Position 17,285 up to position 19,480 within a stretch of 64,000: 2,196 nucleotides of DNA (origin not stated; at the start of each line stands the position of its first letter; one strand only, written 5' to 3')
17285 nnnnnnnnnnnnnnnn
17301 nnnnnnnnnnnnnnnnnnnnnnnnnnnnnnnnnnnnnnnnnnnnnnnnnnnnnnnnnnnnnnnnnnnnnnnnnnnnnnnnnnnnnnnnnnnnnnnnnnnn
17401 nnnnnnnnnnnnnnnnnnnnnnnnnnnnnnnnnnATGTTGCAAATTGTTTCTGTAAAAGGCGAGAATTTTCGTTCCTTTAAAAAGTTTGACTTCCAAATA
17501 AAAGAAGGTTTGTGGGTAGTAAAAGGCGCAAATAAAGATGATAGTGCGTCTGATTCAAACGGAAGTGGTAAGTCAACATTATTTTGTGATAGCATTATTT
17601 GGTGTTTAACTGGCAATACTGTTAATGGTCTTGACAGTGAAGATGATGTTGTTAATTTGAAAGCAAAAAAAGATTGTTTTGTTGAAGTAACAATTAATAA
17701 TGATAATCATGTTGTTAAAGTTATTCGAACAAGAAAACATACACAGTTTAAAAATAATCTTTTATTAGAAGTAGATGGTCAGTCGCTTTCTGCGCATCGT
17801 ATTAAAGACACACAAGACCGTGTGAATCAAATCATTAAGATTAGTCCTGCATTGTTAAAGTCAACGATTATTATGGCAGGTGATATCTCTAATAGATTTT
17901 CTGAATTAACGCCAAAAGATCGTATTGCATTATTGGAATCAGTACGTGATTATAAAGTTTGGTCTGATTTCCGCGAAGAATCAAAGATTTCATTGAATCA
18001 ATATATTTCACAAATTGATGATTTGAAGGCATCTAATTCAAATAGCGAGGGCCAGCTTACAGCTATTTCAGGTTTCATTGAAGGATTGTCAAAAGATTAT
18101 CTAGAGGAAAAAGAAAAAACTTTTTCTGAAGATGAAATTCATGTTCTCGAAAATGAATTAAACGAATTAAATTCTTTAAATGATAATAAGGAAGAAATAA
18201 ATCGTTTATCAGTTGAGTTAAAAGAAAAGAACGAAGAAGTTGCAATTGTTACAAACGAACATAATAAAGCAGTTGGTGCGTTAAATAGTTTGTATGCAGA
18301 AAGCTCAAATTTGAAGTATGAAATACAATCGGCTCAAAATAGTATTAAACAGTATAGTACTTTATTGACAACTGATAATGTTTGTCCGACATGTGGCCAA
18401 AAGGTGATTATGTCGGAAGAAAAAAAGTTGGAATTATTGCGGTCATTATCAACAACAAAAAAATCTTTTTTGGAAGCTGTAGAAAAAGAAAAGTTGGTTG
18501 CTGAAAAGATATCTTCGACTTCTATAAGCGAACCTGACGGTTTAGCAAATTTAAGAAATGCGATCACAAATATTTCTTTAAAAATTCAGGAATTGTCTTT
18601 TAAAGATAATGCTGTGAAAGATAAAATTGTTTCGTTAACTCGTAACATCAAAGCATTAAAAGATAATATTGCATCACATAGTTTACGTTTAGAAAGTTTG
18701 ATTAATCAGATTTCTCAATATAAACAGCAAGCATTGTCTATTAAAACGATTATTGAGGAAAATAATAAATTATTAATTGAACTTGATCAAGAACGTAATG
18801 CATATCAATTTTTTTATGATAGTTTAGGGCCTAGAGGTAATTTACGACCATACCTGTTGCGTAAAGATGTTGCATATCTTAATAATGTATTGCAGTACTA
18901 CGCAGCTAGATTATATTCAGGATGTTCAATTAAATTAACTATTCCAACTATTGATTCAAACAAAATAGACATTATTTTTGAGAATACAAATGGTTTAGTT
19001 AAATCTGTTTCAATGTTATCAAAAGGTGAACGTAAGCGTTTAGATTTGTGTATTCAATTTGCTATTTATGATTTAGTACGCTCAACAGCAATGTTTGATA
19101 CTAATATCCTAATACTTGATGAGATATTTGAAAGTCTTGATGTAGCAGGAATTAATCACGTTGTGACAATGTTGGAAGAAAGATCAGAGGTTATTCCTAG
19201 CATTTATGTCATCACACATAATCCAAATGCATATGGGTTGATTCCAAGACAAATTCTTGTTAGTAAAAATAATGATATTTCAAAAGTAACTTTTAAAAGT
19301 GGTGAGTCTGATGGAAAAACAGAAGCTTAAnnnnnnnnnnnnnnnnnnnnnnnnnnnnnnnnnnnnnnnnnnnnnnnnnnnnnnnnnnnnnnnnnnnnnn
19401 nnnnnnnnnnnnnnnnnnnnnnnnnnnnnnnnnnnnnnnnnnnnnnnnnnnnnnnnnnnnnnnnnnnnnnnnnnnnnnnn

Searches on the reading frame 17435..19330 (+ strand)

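Call 79: search_protein_families(library=phrogs, proteins=[window:17435-19330:+], max_evalue=0.00001)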
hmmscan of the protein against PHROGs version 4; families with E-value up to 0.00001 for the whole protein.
window:17435-19330:+ (631 aa): 2 families
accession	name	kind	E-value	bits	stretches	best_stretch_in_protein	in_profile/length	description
phrog_77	-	DNA, RNA and nucleotide metabolism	2.2e-86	292.3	1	1-620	295-954/967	SbcC-like subunit of palindrome specific endonuclease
phrog_21388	-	DNA, RNA and nucleotide metabolism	6.8e-22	78.9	1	1-111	1-110/126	exonuclease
